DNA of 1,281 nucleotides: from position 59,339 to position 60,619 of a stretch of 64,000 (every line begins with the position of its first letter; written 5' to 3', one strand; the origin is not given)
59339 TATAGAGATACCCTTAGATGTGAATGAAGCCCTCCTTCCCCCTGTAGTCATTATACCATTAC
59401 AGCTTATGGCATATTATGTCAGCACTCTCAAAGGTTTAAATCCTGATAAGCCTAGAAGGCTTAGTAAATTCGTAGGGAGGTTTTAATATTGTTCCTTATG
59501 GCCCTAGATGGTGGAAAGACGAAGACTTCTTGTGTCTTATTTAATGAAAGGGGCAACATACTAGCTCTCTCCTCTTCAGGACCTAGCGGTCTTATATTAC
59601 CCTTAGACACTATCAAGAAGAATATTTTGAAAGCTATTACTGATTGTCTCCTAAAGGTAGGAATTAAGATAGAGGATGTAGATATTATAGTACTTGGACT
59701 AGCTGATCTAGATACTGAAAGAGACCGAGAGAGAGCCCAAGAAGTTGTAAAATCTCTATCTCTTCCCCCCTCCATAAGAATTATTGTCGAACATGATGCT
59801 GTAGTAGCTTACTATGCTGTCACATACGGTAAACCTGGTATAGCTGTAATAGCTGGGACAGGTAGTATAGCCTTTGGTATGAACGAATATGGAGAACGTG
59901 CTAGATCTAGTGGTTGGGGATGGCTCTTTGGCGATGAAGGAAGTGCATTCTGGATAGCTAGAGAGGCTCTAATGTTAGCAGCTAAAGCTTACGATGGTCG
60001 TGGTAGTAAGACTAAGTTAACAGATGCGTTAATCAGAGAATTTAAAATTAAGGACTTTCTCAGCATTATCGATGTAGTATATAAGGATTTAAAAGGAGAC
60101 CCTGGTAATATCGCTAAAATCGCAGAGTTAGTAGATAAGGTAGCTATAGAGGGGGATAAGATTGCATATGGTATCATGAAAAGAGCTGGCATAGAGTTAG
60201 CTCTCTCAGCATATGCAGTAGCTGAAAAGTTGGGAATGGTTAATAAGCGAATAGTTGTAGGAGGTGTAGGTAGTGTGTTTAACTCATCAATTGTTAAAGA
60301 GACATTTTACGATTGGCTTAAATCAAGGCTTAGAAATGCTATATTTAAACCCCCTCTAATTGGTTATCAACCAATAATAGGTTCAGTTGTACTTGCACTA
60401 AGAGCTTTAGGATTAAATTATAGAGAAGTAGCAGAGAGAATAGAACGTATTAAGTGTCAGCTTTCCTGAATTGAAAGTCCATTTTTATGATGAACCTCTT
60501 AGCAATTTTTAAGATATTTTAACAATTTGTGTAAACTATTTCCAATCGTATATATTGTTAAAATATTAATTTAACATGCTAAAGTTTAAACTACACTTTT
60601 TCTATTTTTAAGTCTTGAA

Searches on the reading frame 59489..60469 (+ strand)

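Call 63: search_protein_families(library=pfam, proteins=[window:59489-60469:+], max_evalue=0.001)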
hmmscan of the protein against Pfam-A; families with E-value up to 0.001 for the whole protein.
window:59489-60469:+ (326 aa): 1 family
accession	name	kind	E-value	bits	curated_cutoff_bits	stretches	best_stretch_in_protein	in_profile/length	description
PF01869.26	BcrAD_BadFG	-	8.7e-45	153.8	31.5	1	7-303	4-271/271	BadF/BadG/BcrA/BcrD ATPase family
